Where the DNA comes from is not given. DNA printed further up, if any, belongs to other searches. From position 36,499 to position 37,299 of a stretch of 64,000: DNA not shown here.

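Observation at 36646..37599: FolK (HPPK) fused in-frame to an ICMT/PEMT-like membrane methyltransferase domain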

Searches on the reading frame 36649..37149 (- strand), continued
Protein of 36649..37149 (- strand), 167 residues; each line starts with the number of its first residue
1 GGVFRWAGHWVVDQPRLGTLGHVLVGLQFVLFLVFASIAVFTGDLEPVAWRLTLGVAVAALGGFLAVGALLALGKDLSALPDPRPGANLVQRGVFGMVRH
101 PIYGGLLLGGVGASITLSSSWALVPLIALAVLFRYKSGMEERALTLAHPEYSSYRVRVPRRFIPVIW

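Call 75: list_cluster_members(proteins=[P0128, P0129, P0133, P0134, P0136, P0137, P0143, P0145, P0146, P0148])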
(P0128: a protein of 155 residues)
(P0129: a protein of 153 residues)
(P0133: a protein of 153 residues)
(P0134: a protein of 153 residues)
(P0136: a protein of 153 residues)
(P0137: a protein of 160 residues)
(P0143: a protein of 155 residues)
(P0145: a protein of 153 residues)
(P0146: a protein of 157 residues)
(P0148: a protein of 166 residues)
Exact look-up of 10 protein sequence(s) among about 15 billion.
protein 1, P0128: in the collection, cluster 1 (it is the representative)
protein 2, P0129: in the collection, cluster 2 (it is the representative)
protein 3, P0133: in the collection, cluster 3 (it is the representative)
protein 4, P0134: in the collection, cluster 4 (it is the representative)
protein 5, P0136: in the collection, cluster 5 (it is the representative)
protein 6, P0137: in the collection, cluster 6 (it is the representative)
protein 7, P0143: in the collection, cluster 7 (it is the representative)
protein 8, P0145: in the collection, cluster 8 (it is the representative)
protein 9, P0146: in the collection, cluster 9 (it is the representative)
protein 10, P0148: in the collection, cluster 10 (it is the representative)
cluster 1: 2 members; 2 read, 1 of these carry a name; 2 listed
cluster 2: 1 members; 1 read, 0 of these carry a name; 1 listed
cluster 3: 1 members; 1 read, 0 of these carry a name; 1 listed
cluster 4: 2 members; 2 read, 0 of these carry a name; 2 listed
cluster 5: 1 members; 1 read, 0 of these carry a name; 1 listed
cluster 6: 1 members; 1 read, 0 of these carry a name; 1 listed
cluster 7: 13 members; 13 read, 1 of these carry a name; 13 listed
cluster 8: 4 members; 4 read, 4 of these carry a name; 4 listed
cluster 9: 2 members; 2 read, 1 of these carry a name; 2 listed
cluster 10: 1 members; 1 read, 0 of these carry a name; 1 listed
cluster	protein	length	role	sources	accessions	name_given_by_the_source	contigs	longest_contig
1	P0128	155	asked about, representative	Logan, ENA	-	-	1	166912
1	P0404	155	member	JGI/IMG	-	protein-S-isoprenylcysteine O-methyltransferase Ste14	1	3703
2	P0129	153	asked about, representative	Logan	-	-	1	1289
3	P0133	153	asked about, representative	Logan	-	-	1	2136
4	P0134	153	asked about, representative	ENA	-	-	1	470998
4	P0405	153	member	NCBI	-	-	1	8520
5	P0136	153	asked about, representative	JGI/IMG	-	-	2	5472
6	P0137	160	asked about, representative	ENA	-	-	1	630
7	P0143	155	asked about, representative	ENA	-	-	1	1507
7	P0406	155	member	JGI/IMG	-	protein-S-isoprenylcysteine O-methyltransferase Ste14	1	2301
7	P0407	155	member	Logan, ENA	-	-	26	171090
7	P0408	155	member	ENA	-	-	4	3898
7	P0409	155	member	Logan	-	-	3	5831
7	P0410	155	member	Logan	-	-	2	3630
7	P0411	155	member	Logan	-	-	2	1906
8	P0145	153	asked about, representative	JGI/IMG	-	protein-S-isoprenylcysteine O-methyltransferase Ste14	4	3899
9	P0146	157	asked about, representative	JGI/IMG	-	protein-S-isoprenylcysteine O-methyltransferase Ste14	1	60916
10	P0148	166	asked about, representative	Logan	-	-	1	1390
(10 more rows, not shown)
